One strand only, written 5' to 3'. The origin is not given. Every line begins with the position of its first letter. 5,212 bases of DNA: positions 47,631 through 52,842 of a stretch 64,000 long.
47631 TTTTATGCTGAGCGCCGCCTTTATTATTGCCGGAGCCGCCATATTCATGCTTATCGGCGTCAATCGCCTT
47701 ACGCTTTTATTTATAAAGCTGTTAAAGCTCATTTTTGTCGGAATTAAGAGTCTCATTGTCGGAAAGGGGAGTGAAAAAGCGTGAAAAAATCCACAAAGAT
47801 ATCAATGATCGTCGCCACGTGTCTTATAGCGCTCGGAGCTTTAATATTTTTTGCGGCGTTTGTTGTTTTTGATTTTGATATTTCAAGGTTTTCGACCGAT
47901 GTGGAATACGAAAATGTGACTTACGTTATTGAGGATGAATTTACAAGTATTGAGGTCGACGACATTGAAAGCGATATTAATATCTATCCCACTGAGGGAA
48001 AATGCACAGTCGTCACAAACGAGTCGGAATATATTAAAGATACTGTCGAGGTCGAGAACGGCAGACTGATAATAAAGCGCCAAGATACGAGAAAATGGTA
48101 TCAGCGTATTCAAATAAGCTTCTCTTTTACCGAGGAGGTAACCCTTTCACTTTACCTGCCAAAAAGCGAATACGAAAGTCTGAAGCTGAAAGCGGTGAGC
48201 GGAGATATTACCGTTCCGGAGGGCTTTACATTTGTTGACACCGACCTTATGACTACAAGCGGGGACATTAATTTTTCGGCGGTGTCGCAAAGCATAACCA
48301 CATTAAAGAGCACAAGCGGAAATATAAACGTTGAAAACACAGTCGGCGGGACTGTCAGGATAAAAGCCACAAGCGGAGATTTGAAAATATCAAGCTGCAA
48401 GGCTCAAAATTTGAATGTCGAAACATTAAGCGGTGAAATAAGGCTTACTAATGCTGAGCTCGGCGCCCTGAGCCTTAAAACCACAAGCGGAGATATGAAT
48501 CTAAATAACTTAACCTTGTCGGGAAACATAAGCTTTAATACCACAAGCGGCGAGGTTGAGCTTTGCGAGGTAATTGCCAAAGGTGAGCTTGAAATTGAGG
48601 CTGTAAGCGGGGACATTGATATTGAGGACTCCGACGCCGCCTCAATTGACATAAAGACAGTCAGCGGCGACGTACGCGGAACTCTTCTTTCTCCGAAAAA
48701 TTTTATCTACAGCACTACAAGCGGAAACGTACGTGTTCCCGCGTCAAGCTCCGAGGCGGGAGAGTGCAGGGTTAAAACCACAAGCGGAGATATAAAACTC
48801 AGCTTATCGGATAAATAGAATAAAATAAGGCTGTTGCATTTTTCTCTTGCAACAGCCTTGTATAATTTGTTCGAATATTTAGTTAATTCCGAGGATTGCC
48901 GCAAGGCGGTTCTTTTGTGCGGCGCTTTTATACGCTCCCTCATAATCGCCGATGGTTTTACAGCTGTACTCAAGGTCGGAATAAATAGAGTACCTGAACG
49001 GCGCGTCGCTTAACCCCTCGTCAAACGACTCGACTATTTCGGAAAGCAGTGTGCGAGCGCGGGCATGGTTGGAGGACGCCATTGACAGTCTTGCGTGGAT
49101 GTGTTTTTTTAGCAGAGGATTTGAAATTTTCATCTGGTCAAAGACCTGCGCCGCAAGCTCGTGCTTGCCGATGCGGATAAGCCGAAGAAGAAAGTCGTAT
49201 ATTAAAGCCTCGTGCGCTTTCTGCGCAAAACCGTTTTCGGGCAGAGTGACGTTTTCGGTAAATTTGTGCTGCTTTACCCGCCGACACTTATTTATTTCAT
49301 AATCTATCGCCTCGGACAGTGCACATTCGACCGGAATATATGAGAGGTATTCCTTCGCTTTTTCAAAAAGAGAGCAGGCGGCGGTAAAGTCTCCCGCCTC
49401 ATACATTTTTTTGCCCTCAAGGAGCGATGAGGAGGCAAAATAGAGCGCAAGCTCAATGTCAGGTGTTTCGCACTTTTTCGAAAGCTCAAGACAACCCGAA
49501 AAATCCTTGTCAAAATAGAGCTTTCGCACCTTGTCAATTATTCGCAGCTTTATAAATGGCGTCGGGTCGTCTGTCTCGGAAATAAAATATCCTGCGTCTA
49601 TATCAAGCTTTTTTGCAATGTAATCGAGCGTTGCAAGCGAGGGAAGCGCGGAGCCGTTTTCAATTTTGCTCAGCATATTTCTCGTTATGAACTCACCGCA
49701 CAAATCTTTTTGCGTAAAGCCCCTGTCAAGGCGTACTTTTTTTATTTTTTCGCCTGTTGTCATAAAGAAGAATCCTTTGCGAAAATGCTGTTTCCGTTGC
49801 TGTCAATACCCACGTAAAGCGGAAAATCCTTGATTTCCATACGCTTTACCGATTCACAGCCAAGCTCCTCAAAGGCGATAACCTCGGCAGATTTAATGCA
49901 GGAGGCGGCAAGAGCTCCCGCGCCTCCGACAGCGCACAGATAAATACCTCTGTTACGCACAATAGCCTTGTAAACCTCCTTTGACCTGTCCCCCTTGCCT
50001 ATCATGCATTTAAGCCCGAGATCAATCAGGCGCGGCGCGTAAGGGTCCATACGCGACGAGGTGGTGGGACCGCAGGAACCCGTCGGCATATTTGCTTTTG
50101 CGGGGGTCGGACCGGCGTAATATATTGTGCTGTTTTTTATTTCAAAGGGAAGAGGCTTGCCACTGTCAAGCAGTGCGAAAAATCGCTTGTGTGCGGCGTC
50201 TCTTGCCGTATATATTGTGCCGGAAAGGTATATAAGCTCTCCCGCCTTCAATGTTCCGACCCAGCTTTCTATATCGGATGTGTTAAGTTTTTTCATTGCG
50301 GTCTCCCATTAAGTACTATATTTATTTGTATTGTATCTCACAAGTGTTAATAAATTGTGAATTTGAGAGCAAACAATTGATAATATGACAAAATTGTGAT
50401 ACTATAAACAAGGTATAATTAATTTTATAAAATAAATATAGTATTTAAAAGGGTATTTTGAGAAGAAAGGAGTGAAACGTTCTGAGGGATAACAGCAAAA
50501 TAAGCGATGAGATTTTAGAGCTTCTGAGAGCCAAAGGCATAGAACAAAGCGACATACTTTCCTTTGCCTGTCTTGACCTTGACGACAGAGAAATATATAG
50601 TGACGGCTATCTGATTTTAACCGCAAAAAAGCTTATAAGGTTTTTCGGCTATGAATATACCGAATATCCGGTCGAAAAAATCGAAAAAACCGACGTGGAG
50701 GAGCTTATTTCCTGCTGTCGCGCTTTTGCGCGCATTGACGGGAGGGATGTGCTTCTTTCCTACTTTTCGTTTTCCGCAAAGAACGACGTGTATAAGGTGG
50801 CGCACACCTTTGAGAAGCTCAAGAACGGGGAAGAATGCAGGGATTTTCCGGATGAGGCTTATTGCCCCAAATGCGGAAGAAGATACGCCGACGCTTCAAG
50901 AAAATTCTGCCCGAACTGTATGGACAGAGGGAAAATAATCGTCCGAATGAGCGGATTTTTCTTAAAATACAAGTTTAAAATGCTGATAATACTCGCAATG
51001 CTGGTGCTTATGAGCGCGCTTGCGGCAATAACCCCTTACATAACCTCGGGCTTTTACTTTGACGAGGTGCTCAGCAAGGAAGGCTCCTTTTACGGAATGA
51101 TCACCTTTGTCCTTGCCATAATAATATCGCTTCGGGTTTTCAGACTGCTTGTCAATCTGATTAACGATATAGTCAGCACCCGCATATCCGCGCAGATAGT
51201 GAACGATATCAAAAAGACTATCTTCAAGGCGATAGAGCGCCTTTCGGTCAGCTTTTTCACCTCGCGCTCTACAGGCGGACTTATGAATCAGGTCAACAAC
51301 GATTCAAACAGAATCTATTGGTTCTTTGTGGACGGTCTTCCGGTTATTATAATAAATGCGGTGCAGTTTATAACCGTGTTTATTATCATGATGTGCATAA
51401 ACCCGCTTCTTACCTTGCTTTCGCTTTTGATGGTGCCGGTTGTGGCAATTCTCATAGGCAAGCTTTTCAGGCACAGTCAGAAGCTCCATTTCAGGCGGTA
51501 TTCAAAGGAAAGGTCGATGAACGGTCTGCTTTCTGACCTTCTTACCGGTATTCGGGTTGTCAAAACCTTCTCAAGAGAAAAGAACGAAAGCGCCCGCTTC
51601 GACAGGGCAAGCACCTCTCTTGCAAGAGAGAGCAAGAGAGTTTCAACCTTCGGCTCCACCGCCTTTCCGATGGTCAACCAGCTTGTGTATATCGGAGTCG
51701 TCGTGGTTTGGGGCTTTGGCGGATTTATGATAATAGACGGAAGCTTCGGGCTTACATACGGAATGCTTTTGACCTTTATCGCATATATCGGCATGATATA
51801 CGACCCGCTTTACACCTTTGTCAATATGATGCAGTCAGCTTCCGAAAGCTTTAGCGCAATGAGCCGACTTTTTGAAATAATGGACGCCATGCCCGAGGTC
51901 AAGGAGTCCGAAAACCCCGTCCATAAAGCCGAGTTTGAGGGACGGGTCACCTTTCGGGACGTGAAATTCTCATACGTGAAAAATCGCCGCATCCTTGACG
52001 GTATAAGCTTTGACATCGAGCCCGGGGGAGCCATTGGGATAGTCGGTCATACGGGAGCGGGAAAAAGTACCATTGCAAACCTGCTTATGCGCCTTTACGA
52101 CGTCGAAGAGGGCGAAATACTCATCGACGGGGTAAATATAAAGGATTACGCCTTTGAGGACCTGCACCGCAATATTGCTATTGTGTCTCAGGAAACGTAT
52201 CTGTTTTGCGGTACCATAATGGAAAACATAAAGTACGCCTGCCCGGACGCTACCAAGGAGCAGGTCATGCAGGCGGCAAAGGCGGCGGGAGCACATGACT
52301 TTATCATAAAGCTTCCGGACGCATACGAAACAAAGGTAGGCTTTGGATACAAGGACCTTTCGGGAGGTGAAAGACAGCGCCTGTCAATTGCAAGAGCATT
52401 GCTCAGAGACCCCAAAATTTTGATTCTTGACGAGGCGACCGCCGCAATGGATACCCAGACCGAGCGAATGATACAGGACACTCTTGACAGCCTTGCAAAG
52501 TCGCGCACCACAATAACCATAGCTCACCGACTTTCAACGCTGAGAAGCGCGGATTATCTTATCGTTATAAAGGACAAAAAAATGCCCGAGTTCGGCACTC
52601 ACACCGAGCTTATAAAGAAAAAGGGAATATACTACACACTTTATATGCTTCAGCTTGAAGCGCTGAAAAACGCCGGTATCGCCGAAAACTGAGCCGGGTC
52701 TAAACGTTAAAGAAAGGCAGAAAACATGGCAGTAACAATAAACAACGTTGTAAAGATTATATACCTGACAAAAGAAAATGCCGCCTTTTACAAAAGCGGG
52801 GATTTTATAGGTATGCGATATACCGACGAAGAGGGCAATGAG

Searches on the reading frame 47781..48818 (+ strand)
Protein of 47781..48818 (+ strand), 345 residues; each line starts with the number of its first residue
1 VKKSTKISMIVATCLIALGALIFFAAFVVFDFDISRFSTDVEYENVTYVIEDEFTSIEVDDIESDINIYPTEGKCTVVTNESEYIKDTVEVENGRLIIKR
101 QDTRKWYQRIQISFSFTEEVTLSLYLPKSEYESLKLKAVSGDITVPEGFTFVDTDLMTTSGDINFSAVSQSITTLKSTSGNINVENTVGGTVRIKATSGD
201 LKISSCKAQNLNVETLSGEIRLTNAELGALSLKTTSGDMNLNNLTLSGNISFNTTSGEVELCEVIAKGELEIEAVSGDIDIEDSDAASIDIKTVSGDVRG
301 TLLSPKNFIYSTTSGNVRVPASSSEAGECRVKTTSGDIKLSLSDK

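Call 46: search_protein_families(library=ncbifam, proteins=[window:47781-48818:+], max_evalue=1e-10)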
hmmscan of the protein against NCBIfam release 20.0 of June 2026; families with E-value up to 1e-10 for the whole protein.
window:47781-48818:+ (345 aa): 2 families
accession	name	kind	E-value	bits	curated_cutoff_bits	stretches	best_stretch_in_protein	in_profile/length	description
NF049997.1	LiaG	equivalog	4.4e-32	111.4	285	1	10-261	4-229/286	LiaG family protein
NF038025.1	dapto_LiaX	exception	3.3e-20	72.3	350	0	122-226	327-429/512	daptomycin-sensing surface protein LiaX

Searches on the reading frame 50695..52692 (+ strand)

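Call 46: search_protein_families(library=ncbifam, proteins=[window:50695-52692:+], max_evalue=1e-10)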
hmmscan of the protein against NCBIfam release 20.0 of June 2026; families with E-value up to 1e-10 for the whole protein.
window:50695-52692:+ (665 aa): 167 families (the best 25 are shown)
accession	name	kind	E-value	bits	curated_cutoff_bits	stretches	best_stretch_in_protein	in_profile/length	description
NF052233.1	CphA_assoc_ABC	equivalog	4.8e-154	514.6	880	1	29-658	110-748/766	cyanophycin metabolism-associated ABC transporter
TIGR02203.1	MsbA_lipidA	equivalog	8.9e-128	427.3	602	1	94-655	12-571/572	lipid A export permease/ATP-binding protein MsbA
TIGR02204.1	MsbA_rel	hypoth_equivalog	7.4e-116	388.1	780.4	1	84-654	8-576/576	ABC transporter, permease/ATP-binding protein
TIGR00958.1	3a01208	subfamily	3.1e-114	382.7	874.6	1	78-649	145-710/711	antigen peptide transporter 2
NF045513.1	HepA_fam_ABC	equivalog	2.8e-112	376.2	725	1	107-653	62-609/610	heterocyst formation ABC transporter subunit HepA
NF008381.0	PRK11176.1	equivalog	3.1e-109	366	867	1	89-655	20-581/582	lipid A ABC transporter ATP-binding protein/permease MsbA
TIGR01846.1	type_I_sec_HlyB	subfamily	7.8e-106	355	725.55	1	89-654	134-693/694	type I secretion system permease/ATPase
NF010178.0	PRK13657.1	equivalog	2.8e-104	349.7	733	1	86-651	11-568/588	glucan ABC transporter ATP-binding protein/ permease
NF008055.0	PRK10789.1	equivalog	3.3e-97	326.3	845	1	82-656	4-575/590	SmdA family multidrug ABC transporter permease/ATP-binding protein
TIGR03796.1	NHLM_micro_ABC1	equivalog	2.9e-96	323.3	853.3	1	97-649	158-708/710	NHLP family bacteriocin export ABC transporter peptidase/permease/ATPase subunit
TIGR03375.1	type_I_sec_LssB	subfamily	5e-92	309.3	693.1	1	139-642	190-691/696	type I secretion system permease/ATPase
TIGR02857.1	CydD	equivalog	1.8e-87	294.5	435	1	97-624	5-528/529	thiol reductant ABC exporter subunit CydD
TIGR03797.1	NHLM_micro_ABC2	equivalog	2.8e-86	290.5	709.4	1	92-653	134-685/686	NHLP bacteriocin export ABC transporter permease/ATPase subunit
NF008056.1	PRK10790.1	equivalog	1.4e-83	281.4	746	1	92-655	21-577/584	SmdB family multidrug efflux ABC transporter permease/ATP-binding protein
TIGR01192.1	chvA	subfamily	4e-80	270.1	585.4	1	82-650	7-567/585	glucan export ABC transporter ATP-binding protein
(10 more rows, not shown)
